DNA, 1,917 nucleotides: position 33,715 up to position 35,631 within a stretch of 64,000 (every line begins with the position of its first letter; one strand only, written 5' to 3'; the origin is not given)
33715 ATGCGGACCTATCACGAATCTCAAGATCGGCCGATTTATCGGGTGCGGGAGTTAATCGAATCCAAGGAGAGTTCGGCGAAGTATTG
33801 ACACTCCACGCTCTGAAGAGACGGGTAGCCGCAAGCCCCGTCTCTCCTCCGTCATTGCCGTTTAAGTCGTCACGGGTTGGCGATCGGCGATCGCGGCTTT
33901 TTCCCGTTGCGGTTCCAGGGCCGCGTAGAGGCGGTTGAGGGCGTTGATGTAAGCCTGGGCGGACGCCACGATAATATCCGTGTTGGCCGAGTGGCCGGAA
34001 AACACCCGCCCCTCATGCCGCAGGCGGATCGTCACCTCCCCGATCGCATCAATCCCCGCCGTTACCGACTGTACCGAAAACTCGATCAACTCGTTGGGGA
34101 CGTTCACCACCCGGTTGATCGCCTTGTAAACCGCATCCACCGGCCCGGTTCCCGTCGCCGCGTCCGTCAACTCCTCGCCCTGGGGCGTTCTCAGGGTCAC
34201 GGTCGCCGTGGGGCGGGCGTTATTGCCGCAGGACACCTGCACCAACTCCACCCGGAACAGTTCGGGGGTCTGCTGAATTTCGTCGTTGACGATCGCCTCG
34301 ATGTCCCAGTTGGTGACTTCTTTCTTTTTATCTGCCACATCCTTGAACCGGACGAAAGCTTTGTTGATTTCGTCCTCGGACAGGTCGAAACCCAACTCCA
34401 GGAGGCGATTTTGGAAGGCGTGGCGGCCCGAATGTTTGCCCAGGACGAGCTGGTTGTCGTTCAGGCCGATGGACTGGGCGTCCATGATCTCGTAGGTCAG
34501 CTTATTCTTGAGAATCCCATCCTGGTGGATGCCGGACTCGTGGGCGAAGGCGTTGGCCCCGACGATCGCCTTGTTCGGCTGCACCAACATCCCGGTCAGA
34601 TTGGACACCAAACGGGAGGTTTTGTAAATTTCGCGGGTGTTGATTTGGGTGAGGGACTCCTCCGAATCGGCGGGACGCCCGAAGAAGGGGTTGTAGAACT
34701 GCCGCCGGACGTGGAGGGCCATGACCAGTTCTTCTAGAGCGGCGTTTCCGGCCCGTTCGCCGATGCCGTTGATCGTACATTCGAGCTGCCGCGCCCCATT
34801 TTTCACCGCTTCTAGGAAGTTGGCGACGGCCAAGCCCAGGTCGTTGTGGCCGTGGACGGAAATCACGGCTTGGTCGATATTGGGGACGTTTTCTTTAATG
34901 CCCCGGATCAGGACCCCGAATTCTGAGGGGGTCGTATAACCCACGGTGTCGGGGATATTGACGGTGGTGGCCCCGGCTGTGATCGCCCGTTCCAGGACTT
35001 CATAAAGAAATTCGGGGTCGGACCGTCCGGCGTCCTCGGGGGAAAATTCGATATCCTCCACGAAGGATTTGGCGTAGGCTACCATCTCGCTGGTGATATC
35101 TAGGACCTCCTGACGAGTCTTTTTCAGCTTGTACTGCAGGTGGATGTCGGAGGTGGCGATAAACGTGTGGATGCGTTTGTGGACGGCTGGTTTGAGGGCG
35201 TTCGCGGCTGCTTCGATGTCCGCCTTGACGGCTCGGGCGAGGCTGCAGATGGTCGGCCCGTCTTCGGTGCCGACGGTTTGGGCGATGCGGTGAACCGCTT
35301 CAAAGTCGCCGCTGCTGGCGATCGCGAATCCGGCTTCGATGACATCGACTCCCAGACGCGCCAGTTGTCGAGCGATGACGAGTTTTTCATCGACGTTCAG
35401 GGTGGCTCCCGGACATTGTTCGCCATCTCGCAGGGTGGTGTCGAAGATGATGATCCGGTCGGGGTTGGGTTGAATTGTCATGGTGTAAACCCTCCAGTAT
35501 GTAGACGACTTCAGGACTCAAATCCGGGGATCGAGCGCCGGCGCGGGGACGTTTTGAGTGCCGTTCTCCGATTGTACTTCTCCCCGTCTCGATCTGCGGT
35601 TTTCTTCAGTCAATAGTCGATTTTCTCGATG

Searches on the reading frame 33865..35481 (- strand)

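Call 55: search_protein_families(library=ncbifam, proteins=[window:33865-35481:-], max_evalue=1e-8)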
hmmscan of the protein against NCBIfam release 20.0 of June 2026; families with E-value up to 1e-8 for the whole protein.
window:33865-35481:- (539 aa): 20 families
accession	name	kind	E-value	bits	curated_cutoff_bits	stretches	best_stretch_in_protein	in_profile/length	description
NF002086.0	PRK00915.1-3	equivalog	3e-258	857.4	532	1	7-528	4-511/516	2-isopropylmalate synthase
TIGR00973.1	leuA_bact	equivalog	9.8e-239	792.8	598.7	1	9-516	1-494/494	2-isopropylmalate synthase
NF002087.0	PRK00915.1-4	equivalog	1.4e-215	716.7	729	1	7-526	4-510/516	2-isopropylmalate synthase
NF002088.0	PRK00915.1-5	equivalog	1.6e-202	673.6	697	1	9-523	3-503/514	2-isopropylmalate synthase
NF002084.0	PRK00915.1-1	equivalog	1.6e-188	627.5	748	1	8-531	3-512/523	2-isopropylmalate synthase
NF002085.0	PRK00915.1-2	subfamily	2e-149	498.6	517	1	6-520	10-501/504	2-isopropylmalate synthase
TIGR02090.1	LEU1_arch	subfamily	2.9e-123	411.6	484.75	1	10-398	1-363/363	isopropylmalate/citramalate/homocitrate synthases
NF041069.1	IPMS_Sufob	equivalog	3.1e-119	398.6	600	1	11-402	2-369/371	isopropylmalate synthase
TIGR02660.1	nifV_homocitr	equivalog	2.4e-86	290.3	462.9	1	10-393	2-360/365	homocitrate synthase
TIGR02146.1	LysS_fung_arch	equivalog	8.9e-81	271.8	413.55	1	12-380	1-343/344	homocitrate synthase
NF042434.1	IPMS_Lepto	equivalog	1e-75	255.1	500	1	8-386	4-373/374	2-isopropylmalate synthase LeuA2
TIGR00977.1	citramal_synth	equivalog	6.6e-65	219.4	450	1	10-516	2-514/526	citramalate synthase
NF042433.1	CitmalDyn_Leptosp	equivalog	1.5e-58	198.7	950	1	8-471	6-457/514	(R)-citramalate synthase CimA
NF002991.1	PRK03739.1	subfamily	4e-47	161.1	455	2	14-326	31-341/550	2-isopropylmalate synthase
TIGR00970.1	leuA_yeast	equivalog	4.8e-33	114.5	697.4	1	14-326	31-344/564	2-isopropylmalate synthase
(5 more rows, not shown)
